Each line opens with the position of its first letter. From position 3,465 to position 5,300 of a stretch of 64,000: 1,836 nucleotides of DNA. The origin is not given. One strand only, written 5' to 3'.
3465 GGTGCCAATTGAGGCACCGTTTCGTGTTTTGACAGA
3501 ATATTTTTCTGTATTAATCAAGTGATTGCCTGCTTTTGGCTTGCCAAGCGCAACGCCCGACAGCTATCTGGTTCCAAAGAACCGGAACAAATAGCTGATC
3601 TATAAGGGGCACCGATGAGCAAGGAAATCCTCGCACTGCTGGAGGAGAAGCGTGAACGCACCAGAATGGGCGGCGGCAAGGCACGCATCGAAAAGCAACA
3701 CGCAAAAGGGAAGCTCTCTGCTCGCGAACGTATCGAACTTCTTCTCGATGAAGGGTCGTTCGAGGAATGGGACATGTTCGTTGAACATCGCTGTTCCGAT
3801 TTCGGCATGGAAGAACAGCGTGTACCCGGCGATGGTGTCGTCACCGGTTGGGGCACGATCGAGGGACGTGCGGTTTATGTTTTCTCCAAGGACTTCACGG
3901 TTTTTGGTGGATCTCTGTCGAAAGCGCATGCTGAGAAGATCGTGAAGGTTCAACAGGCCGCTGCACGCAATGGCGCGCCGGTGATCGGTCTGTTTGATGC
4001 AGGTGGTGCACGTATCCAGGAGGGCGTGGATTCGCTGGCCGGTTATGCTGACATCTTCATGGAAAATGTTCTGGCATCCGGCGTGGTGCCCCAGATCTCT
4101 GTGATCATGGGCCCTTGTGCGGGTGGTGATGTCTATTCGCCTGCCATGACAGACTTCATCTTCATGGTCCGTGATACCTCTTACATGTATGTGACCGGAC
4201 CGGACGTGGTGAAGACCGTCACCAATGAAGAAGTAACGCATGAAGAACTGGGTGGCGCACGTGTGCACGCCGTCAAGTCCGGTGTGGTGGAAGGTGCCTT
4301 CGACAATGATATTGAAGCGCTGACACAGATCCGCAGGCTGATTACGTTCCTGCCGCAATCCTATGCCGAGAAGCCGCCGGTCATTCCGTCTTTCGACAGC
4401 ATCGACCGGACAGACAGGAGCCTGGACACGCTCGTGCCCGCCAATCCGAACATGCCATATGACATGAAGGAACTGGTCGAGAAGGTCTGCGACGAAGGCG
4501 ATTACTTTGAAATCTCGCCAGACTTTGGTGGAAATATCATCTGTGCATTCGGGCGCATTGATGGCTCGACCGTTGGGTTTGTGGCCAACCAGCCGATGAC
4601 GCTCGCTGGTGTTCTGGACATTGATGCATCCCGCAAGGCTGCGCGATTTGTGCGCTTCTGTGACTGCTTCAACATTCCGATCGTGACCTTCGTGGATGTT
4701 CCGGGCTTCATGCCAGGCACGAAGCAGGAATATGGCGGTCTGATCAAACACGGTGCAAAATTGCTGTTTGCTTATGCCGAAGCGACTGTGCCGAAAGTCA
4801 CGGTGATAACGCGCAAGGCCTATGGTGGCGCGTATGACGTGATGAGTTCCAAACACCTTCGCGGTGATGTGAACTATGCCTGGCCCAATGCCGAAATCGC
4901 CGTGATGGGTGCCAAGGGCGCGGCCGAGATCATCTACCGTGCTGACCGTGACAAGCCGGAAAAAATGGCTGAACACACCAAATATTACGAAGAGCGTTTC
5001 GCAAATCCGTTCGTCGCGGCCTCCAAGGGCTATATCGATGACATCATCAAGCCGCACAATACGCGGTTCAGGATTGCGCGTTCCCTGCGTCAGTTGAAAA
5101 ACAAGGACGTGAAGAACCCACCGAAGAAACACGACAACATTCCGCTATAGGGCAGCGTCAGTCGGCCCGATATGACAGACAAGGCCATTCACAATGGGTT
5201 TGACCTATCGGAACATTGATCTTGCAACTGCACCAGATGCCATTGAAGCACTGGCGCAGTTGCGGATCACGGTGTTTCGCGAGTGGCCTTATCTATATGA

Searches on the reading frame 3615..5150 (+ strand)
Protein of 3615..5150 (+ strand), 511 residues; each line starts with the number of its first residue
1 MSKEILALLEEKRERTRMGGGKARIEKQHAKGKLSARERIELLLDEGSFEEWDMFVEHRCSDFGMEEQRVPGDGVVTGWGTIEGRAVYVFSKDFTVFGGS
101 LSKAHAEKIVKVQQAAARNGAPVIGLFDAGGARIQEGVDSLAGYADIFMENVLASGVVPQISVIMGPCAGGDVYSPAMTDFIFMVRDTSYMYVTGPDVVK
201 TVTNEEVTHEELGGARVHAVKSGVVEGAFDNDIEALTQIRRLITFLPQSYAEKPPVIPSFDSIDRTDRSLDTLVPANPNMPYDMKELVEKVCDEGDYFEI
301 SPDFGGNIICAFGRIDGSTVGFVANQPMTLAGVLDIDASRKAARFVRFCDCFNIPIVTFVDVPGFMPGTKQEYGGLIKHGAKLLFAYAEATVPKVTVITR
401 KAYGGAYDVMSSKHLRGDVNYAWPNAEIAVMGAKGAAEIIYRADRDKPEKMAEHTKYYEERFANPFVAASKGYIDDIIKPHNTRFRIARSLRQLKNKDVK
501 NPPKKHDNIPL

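Call 40: search_protein_families(library=pfam, proteins=[window:3615-5150:+], max_evalue=0.00001)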
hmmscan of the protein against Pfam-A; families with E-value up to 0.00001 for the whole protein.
window:3615-5150:+ (511 aa): 2 families
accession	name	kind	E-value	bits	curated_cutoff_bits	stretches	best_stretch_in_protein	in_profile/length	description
PF01039.27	Carboxyl_trans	-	4.7e-194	646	22.3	1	27-509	1-493/493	Carboxyl transferase domain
PF03255.19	ACCA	-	1.6e-15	57.6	23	1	337-461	131-250/310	Acetyl co-enzyme A carboxylase carboxyltransferase-like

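Call 64: find_homologous_proteins(query=window:3615-5150:+, max_evalue=1e-100)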
Query window:3615-5150:+ (511 aa): 8000 proteins with E <= 1e-100 among 8000 candidates; the best 120 are listed.
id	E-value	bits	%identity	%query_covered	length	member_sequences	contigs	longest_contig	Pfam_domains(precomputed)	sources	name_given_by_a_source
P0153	0.0e+0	1165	100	100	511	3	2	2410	PF01039.28,PF03255.20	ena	-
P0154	0.0e+0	1082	92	100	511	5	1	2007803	PF01039.28,PF03255.20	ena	-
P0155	0.0e+0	1063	-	-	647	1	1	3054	PF01039.28,PF03255.20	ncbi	-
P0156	0.0e+0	1045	87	100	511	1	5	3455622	PF01039.28,PF03255.20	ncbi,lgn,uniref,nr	ncbi:acyl-CoA carboxylase subunit beta [Hirschia baltica]|uniref:Propionyl-CoA carboxylase beta chai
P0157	0.0e+0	1042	88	100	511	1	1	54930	PF01039.28,PF03255.20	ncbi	-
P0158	0.0e+0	1042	88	100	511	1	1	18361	PF01039.28,PF03255.20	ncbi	-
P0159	0.0e+0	1041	87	100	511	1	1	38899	PF01039.28,PF03255.20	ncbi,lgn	-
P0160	0.0e+0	1038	86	100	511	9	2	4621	PF01039.28,PF03255.20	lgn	-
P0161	0.0e+0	1028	87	100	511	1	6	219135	PF01039.28,PF03255.20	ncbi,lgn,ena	-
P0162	0.0e+0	1015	85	100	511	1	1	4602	PF01039.28,PF03255.20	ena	-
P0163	0.0e+0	1012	85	100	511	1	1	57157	PF01039.28,PF03255.20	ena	-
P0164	4.1e-297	1004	82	100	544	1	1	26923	PF01039.28,PF03255.20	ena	-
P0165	8.4e-292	986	83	100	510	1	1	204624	PF01039.28,PF03255.20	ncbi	ncbi:MAG: acyl-CoA carboxylase subunit beta [Hyphomonadaceae bacterium]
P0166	9.7e-291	983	83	100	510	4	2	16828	PF01039.28,PF03255.20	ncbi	ncbi:MAG: acyl-CoA carboxylase subunit beta [Pseudomonadota bacterium]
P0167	3.1e-290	981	83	100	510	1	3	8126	PF01039.28,PF03255.20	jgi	jgi:propionyl-CoA carboxylase beta chain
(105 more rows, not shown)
